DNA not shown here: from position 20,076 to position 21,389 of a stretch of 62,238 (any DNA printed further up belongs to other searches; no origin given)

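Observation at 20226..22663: GlcD-type FAD dehydrogenase paired with a GlcF-N/ferredoxin/MvhD fusion: a possible 2-hydroxyacid input to HdrA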

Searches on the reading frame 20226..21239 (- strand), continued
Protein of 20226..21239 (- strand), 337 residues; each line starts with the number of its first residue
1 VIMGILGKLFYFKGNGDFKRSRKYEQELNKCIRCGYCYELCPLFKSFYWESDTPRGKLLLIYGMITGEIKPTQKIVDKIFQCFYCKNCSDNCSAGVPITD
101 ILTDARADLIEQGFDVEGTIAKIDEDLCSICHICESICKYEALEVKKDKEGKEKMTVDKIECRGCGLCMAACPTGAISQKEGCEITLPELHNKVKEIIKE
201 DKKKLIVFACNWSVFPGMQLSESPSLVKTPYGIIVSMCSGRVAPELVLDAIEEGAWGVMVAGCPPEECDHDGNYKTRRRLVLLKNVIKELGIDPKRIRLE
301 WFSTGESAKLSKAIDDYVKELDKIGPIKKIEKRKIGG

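Call 82: search_protein_families(library=pfam, proteins=[P0123, P0460, P0489, P0421, P0494, P0428, P0121, P0186, P0053, P0114], max_evalue=1e-15)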
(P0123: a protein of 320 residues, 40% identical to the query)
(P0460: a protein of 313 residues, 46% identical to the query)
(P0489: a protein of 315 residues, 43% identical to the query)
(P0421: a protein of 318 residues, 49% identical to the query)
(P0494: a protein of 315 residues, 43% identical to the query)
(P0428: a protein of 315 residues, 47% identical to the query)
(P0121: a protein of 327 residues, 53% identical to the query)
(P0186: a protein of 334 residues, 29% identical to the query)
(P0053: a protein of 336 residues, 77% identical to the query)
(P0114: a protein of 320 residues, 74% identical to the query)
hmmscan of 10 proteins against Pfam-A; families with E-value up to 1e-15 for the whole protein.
P0123 (320 aa): 2 families
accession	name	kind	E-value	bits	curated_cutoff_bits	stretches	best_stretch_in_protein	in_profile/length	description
PF02662.21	FlpD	-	2.9e-28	98.8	22.3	1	189-311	2-123/123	Methyl-viologen-reducing hydrogenase, delta subunit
PF13183.11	Fer4_8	-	5.3e-17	62.5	27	0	13-81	2-68/68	4Fe-4S dicluster domain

P0460 (313 aa): 1 family
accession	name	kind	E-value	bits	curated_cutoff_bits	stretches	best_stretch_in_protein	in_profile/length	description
PF02662.21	FlpD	-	4.2e-28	98.3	22.3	1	190-310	2-123/123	Methyl-viologen-reducing hydrogenase, delta subunit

P0489 (315 aa): 2 families
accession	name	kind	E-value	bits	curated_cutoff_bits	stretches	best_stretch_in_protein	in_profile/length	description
PF02662.21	FlpD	-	1.6e-27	96.4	22.3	1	191-312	2-123/123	Methyl-viologen-reducing hydrogenase, delta subunit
PF13534.11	Fer4_17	-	8.9e-16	58.6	22.2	0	20-86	1-60/61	4Fe-4S dicluster domain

P0421 (318 aa): 2 families
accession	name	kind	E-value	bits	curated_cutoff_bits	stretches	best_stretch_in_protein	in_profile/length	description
PF02662.21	FlpD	-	1.1e-25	90.4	22.3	1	190-310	2-123/123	Methyl-viologen-reducing hydrogenase, delta subunit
PF13183.11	Fer4_8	-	5e-16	59.4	27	0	14-82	2-68/68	4Fe-4S dicluster domain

P0494 (315 aa): 2 families
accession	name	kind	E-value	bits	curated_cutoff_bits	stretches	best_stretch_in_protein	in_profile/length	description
PF02662.21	FlpD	-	1.4e-25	90.1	22.3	1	191-312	2-123/123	Methyl-viologen-reducing hydrogenase, delta subunit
PF13183.11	Fer4_8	-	6.2e-17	62.3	27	0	18-86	2-68/68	4Fe-4S dicluster domain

P0428 (315 aa): 1 family
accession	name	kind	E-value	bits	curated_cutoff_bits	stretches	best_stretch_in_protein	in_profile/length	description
PF02662.21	FlpD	-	7.2e-28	97.5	22.3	1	191-311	2-123/123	Methyl-viologen-reducing hydrogenase, delta subunit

P0121 (327 aa): 1 family
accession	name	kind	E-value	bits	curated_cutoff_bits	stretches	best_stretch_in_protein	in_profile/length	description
PF02662.21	FlpD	-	4e-32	111.2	22.3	1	192-315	1-123/123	Methyl-viologen-reducing hydrogenase, delta subunit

P0186 (334 aa): 1 family
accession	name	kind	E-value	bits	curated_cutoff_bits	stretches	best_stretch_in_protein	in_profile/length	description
PF02662.21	FlpD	-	2e-34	118.7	22.3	1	205-322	1-120/123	Methyl-viologen-reducing hydrogenase, delta subunit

P0053 (336 aa): 2 families
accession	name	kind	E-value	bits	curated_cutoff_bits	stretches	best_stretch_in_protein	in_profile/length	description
PF02662.21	FlpD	-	4.2e-35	120.9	22.3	1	204-323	2-123/123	Methyl-viologen-reducing hydrogenase, delta subunit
PF00037.32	Fer4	-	6.7e-16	57.8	21.1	0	153-176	1-24/24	4Fe-4S binding domain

P0114 (320 aa): 1 family
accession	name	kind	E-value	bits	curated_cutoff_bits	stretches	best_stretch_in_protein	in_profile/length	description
PF02662.21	FlpD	-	6.4e-34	117.1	22.3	1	195-314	2-123/123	Methyl-viologen-reducing hydrogenase, delta subunit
